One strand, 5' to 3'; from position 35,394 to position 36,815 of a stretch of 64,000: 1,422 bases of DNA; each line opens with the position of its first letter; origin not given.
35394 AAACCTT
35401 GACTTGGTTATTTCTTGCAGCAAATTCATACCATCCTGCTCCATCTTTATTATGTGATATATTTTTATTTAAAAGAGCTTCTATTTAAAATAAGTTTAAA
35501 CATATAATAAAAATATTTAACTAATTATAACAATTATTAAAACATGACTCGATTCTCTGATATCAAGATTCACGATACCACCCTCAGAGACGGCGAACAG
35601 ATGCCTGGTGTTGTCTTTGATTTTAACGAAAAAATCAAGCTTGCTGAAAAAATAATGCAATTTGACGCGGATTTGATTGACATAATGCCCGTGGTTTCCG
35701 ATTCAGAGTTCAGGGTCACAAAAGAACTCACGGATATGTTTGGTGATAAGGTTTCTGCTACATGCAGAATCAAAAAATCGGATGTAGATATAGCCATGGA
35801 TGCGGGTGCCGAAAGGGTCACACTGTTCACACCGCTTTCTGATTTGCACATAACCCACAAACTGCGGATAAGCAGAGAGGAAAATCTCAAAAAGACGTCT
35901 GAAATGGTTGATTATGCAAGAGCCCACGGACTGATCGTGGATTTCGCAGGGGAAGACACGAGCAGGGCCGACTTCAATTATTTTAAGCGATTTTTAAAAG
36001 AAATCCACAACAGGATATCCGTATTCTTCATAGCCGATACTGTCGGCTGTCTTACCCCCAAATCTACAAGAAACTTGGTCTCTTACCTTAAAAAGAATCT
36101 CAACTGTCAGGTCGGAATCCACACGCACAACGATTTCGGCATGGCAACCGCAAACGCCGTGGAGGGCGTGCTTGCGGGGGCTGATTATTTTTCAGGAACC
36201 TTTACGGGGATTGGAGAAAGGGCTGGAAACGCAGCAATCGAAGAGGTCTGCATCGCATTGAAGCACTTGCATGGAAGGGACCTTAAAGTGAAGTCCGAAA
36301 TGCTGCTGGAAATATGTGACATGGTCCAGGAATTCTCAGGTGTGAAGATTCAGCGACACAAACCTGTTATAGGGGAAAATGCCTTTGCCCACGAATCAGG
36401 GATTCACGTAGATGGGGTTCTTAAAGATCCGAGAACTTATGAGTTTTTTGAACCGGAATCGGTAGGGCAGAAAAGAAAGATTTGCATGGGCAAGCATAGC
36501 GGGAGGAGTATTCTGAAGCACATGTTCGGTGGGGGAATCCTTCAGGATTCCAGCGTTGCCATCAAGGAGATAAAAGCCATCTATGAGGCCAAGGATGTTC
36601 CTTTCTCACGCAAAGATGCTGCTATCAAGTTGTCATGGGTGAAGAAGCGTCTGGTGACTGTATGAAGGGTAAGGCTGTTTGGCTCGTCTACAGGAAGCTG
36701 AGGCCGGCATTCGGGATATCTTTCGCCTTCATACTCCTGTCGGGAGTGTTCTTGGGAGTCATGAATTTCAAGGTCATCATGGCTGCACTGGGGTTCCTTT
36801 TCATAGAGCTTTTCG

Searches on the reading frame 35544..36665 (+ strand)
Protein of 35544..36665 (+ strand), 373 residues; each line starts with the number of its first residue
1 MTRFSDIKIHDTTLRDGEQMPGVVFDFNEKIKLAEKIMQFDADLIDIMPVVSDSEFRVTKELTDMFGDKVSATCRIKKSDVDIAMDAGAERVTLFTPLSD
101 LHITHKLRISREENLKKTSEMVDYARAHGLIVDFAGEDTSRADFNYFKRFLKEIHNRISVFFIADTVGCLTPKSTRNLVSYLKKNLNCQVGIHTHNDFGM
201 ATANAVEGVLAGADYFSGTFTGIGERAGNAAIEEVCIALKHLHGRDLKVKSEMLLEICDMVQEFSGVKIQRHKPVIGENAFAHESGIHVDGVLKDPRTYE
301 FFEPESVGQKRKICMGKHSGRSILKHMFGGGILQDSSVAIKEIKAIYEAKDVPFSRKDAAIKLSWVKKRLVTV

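Call 49: search_protein_families(library=pfam, proteins=[window:35544-36665:+], max_evalue=0.0001)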
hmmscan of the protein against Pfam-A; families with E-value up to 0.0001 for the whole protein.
window:35544-36665:+ (373 aa): 2 families
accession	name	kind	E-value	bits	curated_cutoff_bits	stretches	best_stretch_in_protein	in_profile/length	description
PF00682.25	HMGL-like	-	1.3e-62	212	29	1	7-261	2-260/260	HMGL-like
PF22617.1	HCS_D2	-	1.1e-19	71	27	1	275-329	1-56/82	Homocitrate synthase post-HMGL domain-like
